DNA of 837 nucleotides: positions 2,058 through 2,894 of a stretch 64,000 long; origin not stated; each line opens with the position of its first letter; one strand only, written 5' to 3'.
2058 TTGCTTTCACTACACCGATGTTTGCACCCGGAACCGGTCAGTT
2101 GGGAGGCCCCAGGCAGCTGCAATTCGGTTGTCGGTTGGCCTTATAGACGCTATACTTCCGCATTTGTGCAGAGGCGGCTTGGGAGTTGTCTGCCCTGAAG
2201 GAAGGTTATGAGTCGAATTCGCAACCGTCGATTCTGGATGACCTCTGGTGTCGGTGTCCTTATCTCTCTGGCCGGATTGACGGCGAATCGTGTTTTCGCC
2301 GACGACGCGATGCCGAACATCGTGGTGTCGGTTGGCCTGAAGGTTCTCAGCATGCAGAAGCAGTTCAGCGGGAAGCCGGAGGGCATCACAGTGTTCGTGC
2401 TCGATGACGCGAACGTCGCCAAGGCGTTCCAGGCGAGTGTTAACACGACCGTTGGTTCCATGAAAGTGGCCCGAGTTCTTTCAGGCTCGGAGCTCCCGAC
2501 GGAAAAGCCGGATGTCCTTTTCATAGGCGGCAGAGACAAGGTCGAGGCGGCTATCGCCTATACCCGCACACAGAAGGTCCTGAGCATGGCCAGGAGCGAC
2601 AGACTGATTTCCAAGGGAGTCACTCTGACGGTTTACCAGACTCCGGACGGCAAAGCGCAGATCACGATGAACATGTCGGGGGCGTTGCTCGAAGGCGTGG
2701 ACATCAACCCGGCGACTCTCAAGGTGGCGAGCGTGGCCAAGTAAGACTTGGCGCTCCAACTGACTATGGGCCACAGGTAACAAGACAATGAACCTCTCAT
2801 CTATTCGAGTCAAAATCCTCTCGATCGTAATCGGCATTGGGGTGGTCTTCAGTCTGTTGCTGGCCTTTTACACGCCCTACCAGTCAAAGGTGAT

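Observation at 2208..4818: YfiR-like periplasmic protein paired with a chemoreceptor (MCP) instead of a diguanylate cyclase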

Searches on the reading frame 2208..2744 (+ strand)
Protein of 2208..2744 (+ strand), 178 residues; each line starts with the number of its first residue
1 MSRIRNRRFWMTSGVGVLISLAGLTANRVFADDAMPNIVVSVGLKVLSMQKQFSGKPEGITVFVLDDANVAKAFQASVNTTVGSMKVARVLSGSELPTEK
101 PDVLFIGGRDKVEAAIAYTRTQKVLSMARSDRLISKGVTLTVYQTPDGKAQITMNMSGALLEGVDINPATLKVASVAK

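Call 3: search_protein_families(library=pfam, proteins=[window:2208-2744:+], max_evalue=0.1)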
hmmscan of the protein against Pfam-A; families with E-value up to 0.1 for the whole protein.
window:2208-2744:+ (178 aa): 1 family
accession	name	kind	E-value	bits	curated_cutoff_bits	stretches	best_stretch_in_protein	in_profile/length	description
PF13689.11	DUF4154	-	7.7e-08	33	24.9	1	56-174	25-142/143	YfiR/HmsC-like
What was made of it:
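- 2208..2744 (+): Secreted DUF4154 (YfiR/HmsC-family) protein, 178 aa. Pfam DUF4154 33 bits vs cutoff 24.9 (call 3).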

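Call 4: search_protein_families(library=ncbifam, proteins=[window:2208-2744:+], max_evalue=0.1)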
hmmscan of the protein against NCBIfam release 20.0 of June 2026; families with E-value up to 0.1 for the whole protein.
window:2208-2744:+ (178 aa): 2 families
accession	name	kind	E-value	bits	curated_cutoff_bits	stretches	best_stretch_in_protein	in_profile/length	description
NF053586.1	sequest_YfiR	equivalog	0.00018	21.6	85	1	44-174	10-140/141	regulatory sequestration protein YfiR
NF001272.0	PRK00228.2-4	equivalog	0.08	12.3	241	1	62-135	37-108/198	YqgE/AlgH family protein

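Call 7: find_homologous_proteins(query=window:2208-2744:+, max_evalue=0.001)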
Query window:2208-2744:+ (178 aa): 19 proteins with E <= 0.001 among 105 candidates.
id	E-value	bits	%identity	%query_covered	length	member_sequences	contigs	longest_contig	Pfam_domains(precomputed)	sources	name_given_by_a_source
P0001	2.4e-97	341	100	94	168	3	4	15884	PF13689.12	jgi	-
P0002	5.9e-77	274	72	100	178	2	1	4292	PF13689.12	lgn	-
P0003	2.6e-61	224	64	100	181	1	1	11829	PF13689.12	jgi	jgi:hypothetical protein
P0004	4.7e-59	216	62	95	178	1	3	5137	-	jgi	jgi:hypothetical protein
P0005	1.2e-57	212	60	98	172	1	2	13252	PF13689.12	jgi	jgi:hypothetical protein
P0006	1.6e-57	211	63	98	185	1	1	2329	-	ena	-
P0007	3.0e-56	207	60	96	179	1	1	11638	PF13689.12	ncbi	-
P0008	3.8e-56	207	59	96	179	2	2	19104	PF13689.12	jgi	jgi:hypothetical protein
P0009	4.3e-55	203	64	83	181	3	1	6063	PF13689.12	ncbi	-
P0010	6.6e-55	203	60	95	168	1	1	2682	PF13689.12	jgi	jgi:hypothetical protein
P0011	7.7e-55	203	59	96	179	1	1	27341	PF13689.12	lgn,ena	-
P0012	1.2e-54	202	64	83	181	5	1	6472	PF13689.12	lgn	-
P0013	1.7e-54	201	58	96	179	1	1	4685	PF13689.12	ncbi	-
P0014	3.2e-54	201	58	95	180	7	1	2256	PF13689.12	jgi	-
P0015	1.4e-53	199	64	83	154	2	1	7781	PF13689.12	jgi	-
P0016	2.3e-53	198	63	83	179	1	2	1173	PF13689.12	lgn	-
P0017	2.8e-51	191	60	81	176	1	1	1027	PF13689.12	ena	-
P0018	2.0e-50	188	62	83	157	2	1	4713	PF13689.12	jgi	-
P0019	5.4e-49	184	52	94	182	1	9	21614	PF13689.12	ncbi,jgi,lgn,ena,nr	ncbi:MAG TPA: YfiR/HmsC family protein [Acidobacteriota bacterium]|nr:YfiR/HmsC family protein [Acid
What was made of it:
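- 2208..2744 (+): There are 19 close homologs (call 7).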

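Call 8: find_encoding_contigs(protein=P0019, flank=6000, max_places=4)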
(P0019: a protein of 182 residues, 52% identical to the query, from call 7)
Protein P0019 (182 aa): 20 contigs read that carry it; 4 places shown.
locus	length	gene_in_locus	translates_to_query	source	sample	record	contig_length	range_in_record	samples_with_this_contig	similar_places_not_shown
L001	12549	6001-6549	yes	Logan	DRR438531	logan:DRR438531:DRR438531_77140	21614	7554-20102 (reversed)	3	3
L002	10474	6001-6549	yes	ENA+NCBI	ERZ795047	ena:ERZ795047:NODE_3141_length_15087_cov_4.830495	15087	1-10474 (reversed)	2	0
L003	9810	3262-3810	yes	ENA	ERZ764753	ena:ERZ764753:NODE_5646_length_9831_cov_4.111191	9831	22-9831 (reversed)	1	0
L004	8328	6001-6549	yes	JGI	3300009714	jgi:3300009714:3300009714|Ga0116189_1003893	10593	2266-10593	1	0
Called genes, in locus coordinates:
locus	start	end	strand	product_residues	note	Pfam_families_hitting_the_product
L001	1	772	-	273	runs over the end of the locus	PF01061:ABC2_membrane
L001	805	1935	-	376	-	PF09314:DUF1972 (weak), PF13439:Glyco_transf_4, PF13579:Glyco_trans_4_4, PF09314:DUF1972 (weak), PF00534:Glycos_transf_1, PF13692:Glyco_trans_1_4, PF13524:Glyco_trans_1_2 (weak)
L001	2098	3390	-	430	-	PF03446:NAD_binding_2 (weak), PF03721:UDPG_MGDP_dh_N, PF00984:UDPG_MGDP_dh, PF03720:UDPG_MGDP_dh_C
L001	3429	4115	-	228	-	PF01073:3Beta_HSD, PF01370:Epimerase, PF16363:GDP_Man_Dehyd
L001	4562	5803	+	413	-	PF00278:Orn_DAP_Arg_deC, PF01168:Ala_racemase_N, PF02784:Orn_Arg_deC_N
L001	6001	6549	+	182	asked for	PF13689:DUF4154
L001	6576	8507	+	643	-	PF00672:HAMP, PF18947:HAMP_2, PF00015:MCPsignal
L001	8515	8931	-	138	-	PF20408:Abhydrolase_11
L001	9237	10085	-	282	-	PF02737:3HCDH_N, PF00725:3HCDH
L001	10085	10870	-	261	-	PF00378:ECH_1, PF16113:ECH_2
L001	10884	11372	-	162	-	PF01883:FeS_assembly_P, PF23451:Zn_ribbon_PaaD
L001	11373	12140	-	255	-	PF05138:PaaA_PaaC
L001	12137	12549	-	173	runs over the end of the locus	PF06243:PaaB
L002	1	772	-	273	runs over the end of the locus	PF01061:ABC2_membrane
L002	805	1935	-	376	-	PF09314:DUF1972 (weak), PF13439:Glyco_transf_4, PF13579:Glyco_trans_4_4, PF09314:DUF1972 (weak), PF00534:Glycos_transf_1, PF13692:Glyco_trans_1_4, PF13524:Glyco_trans_1_2 (weak)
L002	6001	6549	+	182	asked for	PF13689:DUF4154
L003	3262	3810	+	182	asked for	PF13689:DUF4154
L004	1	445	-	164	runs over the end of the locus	PF01061:ABC2_membrane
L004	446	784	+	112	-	-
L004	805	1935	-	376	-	PF09314:DUF1972 (weak), PF13439:Glyco_transf_4, PF13579:Glyco_trans_4_4, PF09314:DUF1972 (weak), PF00534:Glycos_transf_1, PF13692:Glyco_trans_1_4, PF13524:Glyco_trans_1_2 (weak)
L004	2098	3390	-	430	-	PF03446:NAD_binding_2 (weak), PF03721:UDPG_MGDP_dh_N, PF00984:UDPG_MGDP_dh, PF03720:UDPG_MGDP_dh_C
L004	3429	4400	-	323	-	PF01073:3Beta_HSD, PF01370:Epimerase, PF02719:Polysacc_synt_2, PF04321:RmlD_sub_bind, PF05368:NmrA, PF07993:NAD_binding_4, PF08659:KR, PF13460:NAD_binding_10, +2 more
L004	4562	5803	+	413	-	PF00278:Orn_DAP_Arg_deC, PF01168:Ala_racemase_N, PF02784:Orn_Arg_deC_N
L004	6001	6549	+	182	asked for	PF13689:DUF4154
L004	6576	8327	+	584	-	?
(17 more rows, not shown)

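Call 9: find_encoding_contigs(protein=P0011, flank=6000, max_places=2)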
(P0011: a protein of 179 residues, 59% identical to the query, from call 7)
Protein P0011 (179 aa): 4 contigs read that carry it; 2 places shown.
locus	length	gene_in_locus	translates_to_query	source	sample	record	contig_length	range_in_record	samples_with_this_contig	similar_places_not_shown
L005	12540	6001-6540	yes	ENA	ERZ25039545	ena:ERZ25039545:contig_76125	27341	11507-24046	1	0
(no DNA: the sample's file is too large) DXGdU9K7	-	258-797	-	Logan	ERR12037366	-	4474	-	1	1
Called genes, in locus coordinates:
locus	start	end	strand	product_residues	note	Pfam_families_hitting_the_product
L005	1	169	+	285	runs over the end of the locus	PF01261:AP_endonuc_2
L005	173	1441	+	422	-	PF09861:Lar_N, PF21113:LarA_C (weak)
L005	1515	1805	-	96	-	-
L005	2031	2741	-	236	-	PF00719:Pyrophosphatase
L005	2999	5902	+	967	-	PF13620:CarboxypepD_reg, PF13715:CarbopepD_reg_2 (faint), PF25183:OMP_b-brl_4, PF00593:TonB_dep_Rec_b-barrel (weak)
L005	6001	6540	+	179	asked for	PF13689:DUF4154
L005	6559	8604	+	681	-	PF00672:HAMP, PF18947:HAMP_2, PF00015:MCPsignal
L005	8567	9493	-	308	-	-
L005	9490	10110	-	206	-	PF04264:YceI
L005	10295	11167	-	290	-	PF13428:TPR_14 (faint), PF13432:TPR_16 (faint), PF14559:TPR_19 (faint)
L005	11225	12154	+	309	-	PF14100:DUF6807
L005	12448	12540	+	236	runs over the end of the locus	PF01988:VIT1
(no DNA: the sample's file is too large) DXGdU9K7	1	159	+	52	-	?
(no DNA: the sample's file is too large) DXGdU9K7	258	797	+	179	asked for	PF13689:DUF4154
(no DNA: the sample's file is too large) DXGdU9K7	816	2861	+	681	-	PF00672:HAMP, PF18947:HAMP_2, PF00015:MCPsignal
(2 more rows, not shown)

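Call 10: find_encoding_contigs(protein=P0003, flank=6000, max_places=2)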
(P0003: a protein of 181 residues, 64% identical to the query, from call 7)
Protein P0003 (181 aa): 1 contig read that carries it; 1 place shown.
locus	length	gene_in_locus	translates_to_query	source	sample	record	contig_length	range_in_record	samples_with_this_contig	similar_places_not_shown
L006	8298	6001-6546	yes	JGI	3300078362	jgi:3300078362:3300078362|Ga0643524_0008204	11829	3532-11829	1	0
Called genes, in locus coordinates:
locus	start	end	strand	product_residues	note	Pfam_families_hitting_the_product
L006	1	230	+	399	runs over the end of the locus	PF00534:Glycos_transf_1, PF13692:Glyco_trans_1_4, PF13524:Glyco_trans_1_2 (weak), PF20706:GT4-conflict (weak)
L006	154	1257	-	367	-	-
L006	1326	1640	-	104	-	-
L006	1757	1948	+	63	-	-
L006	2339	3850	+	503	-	PF13204:Apiosidase, PF12904:Collagen_bind_2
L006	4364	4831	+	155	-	PF13430:DUF4112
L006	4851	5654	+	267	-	PF25183:OMP_b-brl_4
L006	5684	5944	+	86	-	-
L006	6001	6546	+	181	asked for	PF13689:DUF4154 (weak)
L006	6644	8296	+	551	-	?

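Call 26: search_solved_structures(query=A3, max_evalue=1, show_alignments=2)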
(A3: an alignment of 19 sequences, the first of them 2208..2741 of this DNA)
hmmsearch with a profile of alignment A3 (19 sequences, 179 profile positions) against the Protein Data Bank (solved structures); distinct sequences matched with E-value up to 1: 19.
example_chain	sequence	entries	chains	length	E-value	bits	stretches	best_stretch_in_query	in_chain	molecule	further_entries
2mks_A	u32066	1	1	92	0.053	16.1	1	96-171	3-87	RNA-binding motif protein, X chromosome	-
2mb0_B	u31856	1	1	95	0.11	15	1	99-171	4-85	RNA-binding motif protein, X chromosome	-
6y32_B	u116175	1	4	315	0.22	14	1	100-155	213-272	Signal recognition particle receptor subunit alpha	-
1x18_E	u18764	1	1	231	0.44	13.1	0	87-123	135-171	30S ribosomal protein S2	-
4yhh_B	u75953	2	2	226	0.47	13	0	87-123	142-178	30S ribosomal protein S2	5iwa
2e5l_B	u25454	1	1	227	0.47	13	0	87-123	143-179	30S ribosomal protein S2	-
4zer_1b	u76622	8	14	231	0.5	12.9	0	87-123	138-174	30S ribosomal protein S2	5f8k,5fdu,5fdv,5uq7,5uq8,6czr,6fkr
4gkj_B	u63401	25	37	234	0.52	12.8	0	87-123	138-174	30S ribosomal protein S2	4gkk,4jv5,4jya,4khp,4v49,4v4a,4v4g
4k0k_B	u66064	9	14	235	0.52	12.8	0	87-123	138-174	30S ribosomal protein S2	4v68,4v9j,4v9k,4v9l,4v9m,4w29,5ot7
4x62_B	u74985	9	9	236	0.53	12.8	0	87-123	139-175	30S ribosomal protein S2 | RIBOSOMAL PROTEIN S2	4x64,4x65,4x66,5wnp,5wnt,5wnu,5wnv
6gzq_B2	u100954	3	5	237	0.54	12.8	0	87-123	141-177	30S ribosomal protein S2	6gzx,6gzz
7obq_y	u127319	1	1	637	0.67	12.5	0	100-155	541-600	SRP receptor subunit alpha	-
5l3q_B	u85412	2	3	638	0.67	12.5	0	100-155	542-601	Signal recognition particle receptor subunit alpha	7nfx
1i94_B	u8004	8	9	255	0.67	12.5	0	87-123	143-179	30S RIBOSOMAL PROTEIN S2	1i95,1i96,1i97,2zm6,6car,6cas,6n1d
10px_1b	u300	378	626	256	0.68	12.5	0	87-123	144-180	30S ribosomal protein S2 | Ribosomal protein S2 | 16S Ribosomal protein S2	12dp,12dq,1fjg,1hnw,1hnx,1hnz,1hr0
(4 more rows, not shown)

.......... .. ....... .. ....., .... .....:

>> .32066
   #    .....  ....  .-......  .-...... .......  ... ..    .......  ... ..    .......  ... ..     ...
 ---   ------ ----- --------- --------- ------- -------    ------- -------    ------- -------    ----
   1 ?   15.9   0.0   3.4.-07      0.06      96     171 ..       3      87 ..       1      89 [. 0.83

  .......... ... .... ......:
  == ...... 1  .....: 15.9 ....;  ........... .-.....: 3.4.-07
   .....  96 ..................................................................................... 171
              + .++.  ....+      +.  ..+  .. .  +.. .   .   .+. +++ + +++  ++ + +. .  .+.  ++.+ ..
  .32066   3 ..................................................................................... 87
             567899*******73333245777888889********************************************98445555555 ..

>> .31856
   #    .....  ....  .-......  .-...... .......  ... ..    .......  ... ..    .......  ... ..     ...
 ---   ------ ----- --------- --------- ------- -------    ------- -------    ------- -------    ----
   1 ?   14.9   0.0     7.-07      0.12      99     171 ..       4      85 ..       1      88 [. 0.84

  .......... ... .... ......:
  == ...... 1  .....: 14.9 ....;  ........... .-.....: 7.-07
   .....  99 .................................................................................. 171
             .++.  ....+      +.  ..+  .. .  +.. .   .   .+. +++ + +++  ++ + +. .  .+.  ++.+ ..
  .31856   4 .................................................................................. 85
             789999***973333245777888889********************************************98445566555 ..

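Call 38: predict_structure(alignment_id=A3)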
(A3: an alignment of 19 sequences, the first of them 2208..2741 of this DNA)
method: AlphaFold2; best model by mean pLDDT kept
length: 178 residues; sequences in the alignment: 19
mean_pLDDT: 68.5   pTM: 0.62
mean pLDDT of the five models: 68.5, 62.2, 59.5, 56.2, 53.3
residues with pLDDT >= 90: 11; 70-90: 87; 50-70: 44; < 50: 36
segments of 3 or more residues with pLDDT < 50: 1-3, 5-8, 26-30, 157-178
pLDDT, mean of each block of 10 residues (from residue 1): 49 54 51 65 72 75 88 85 82 90 85 82 80 71 69 57 39 32
secondary structure, 60 per line:
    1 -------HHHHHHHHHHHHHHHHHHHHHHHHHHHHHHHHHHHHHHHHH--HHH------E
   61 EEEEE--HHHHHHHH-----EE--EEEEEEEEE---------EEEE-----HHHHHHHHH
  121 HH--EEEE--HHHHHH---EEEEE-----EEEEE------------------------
elements in order: H8-48 E60-65 H68-75 E85-93 E103-106 H112-122 E125-128 H131-136 E140-144 E150-154
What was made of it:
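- On DUF4154 / YfiR-HmsC family (Pfam PF13689): The C-terminal 22 residues are low-confidence (call 38).
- The C-terminal 22 residues of the DUF4154 model have pLDDT below 50 (call 38), so the pocket is inferred from alignment only.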

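Call 41: fold_search(model_id=the predicted structure, library=pdb)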
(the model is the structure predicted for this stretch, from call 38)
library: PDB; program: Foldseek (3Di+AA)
matches with E <= 10: 1155; with E <= 0.001: 13
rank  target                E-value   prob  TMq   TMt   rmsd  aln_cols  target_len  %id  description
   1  4yn9_A                2.4e-05  1.00  0.59  0.67   3.6       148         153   19  YfiR mutant-C110S (released 2015-04-22)
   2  4yn7_A                4.0e-05  1.00  0.60  0.68   3.5       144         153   17  Non-oxidized YfiR (released 2015-04-22)
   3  4yna_C                9.6e-05  1.00  0.60  0.70   3.7       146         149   18  Oxidized YfiR (released 2015-04-22)
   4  4zhu_A                9.6e-05  1.00  0.58  0.67   3.6       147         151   18  Crystal structure of a bacterial repressor protein (released 2016-04-27)
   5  4zhy_A                1.5e-04  1.00  0.55  0.63   4.1       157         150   18  Crystal structure of a bacterial signalling complex (released 2016-04-27)
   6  4zhu_B                1.6e-04  1.00  0.61  0.72   3.6       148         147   19  Crystal structure of a bacterial repressor protein (released 2016-04-27)
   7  4yna_D                1.8e-04  1.00  0.60  0.71   3.6       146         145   17  Oxidized YfiR (released 2015-04-22)
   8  6ikk_B                3.8e-04  1.00  0.55  0.64   4.2       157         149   18  Crystal structure of YfiB(L43P) in complex with YfiR (released 2019-03-13)
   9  5eb1_C                4.1e-04  1.00  0.53  0.61   4.3       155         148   19  the YfiB-YfiR complex (released 2016-05-18)
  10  4yn9_B                4.4e-04  1.00  0.52  0.61   4.2       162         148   18  YfiR mutant-C110S (released 2015-04-22)
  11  4yn7_B                4.9e-04  1.00  0.55  0.64   4.1       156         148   18  Non-oxidized YfiR (released 2015-04-22)
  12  5eb1_A                5.3e-04  1.00  0.61  0.71   3.6       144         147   18  the YfiB-YfiR complex (released 2016-05-18)
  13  4xjy_A                9.9e-04  1.00  0.54  0.64   4.1       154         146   17  Periplasmic repressor protein YfiR (released 2016-01-20)
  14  4xjy_C                1.1e-03  1.00  0.59  0.67   3.4       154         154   18  Periplasmic repressor protein YfiR (released 2016-01-20)
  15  6k1y                  1.6e-03  1.00  0.45  0.50   4.7       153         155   15  Crystal structure of Rhodothermus marinus substrate-binding protein at pH 7.5 (released 2019-08-21)
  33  3lft_A                2.6e-02  0.87  0.31  0.21   6.0       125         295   13  The Crystal Structure of the ABC domain in complex with L-Trp from Streptococcus pneumonia to 1.35A (released 2010-02-02)
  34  5z6v                  2.8e-02  0.98  0.44  0.49   4.6       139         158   16  Crystal structure of a substrate-binding protein from Rhodothermus marinus (released 2018-05-30)
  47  3lkv                  4.9e-02  0.97  0.49  0.32   6.5       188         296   13  Crystal structure of conserved domain protein from vibrio cholerae o1 biovar eltor str. n16961 (released 2010-03-02)
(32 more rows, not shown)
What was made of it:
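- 2208..2744 (+): AlphaFold model (pLDDT 68.5, call 38) has YfiR structures as its top 14 PDB hits (TM 0.6-0.72, 17-19% identity; call 41).
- On DUF4154 / YfiR-HmsC family (Pfam PF13689): The AlphaFold model (pLDDT 68.5) has YfiR chains as its top 14 Foldseek PDB hits (E 2e-5 to 1e-3, TM 0.6-0.72; call 41).
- The YfiR fold resembles one lobe of ABC-type substrate-binding proteins; the Rhodothermus SBP entries 6k1y and 5z6v, plus 3lft and 3lkv, appear among the fold hits (call 41).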

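Call 61: find_related_loci(query=A6, collection=genome_contigs, flank=7000)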
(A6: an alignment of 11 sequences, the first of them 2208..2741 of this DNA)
Query A6 (178 aa) in genome_contigs; peptide patterns used: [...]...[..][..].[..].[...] (x = any residue, [..] = any of these).
40 stretches matched a pattern; 24 encode a relative of the query (tblastn E <= 1e-3); 24 distinct loci.
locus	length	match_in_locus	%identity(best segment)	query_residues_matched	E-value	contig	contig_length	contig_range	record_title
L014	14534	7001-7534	72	1-178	9e-86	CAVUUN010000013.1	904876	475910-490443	MAG: uncultured Acidobacteriota bacterium isolate MFD03899.bin.1.231 genome assembly, contig: contig_5456, whole genome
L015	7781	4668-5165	57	10-178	9e-62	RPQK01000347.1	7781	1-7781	MAG: Acidobacteria bacterium isolate metabat2.299 metabat2.299_Contig_424334, whole genome shotgun sequence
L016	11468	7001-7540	52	12-178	2e-56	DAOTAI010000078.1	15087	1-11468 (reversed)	MAG TPA_asm: Acidobacteriota bacterium isolate AMR_MDS_2037 NODE_3319_length_15087_cov_4.811402, whole genome shotgun se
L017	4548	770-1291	39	4-175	9e-31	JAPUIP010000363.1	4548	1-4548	MAG: Candidatus Poribacteria bacterium isolate KW1-S08_28 KW1-S08_28_cg363, whole genome shotgun sequence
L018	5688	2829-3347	36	4-178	9e-27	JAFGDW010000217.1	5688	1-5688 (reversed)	MAG: candidate division KSB1 bacterium isolate Zod_Metabat.1197 k87_9270000, whole genome shotgun sequence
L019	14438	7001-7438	34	32-178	6e-26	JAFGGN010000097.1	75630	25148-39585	MAG: bacterium isolate Zod_Metabat.1387 k87_10234685, whole genome shotgun sequence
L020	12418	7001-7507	30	5-174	8e-25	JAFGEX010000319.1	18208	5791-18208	MAG: bacterium isolate Zod_Metabat.1270 k87_11584344, whole genome shotgun sequence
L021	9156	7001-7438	35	32-178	2e-24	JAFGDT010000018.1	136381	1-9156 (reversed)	MAG: bacterium isolate Zod_Metabat.1186 k87_1772955, whole genome shotgun sequence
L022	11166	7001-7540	32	5-178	2e-23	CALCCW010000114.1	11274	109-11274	MAG TPA_asm: uncultured candidate division Zixibacteria bacterium isolate DRR093004_bin.15_CONCOCT_v1.1_MAG genome assem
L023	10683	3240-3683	35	17-174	3e-22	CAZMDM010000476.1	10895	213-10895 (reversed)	MAG TPA_asm: uncultured Desulfonema sp. isolate binchicken_co23_92 genome assembly, contig: k141_681072, whole genome sh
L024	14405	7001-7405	31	37-171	3e-22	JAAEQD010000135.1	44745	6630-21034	MAG: Candidatus Zixiibacteriota bacterium isolate Gpa_9 GpaG_CONTIG1478029, whole genome shotgun sequence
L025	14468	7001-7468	34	17-178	3e-22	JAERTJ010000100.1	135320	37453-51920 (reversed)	MAG: Candidatus Neomarinimicrobiota bacterium isolate BH29 c_000000004249, whole genome shotgun sequence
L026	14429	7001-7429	32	31-174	7e-22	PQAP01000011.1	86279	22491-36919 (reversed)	MAG: candidate division GN15 bacterium isolate FeB_12 scaffold11, whole genome shotgun sequence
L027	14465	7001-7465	30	25-178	9e-22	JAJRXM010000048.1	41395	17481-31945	MAG: Candidatus Zixiibacteriota bacterium isolate Dive96_bin3.155 k141_1317745, whole genome shotgun sequence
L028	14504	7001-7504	30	10-178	2e-21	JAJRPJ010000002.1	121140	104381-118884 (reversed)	MAG: Candidatus Zixiibacteriota bacterium isolate Dive100_bin1.50 k141_95024, whole genome shotgun sequence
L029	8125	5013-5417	32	44-178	2e-21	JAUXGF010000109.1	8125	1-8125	MAG: Calditrichaceae bacterium isolate CSMAG_2922 CSMAG_2922_k117_6712144_length_8125_cov_7.0000, whole genome shotgun s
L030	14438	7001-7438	30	32-178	2e-21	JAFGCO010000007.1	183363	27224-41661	MAG: bacterium isolate Zod_Metabat.1116 k87_516076, whole genome shotgun sequence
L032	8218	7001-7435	30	33-178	4e-20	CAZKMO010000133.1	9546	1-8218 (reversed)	MAG TPA_asm: uncultured bacterium isolate binchicken_co89_50 genome assembly, contig: NODE_14659_length_9546_cov_5.57359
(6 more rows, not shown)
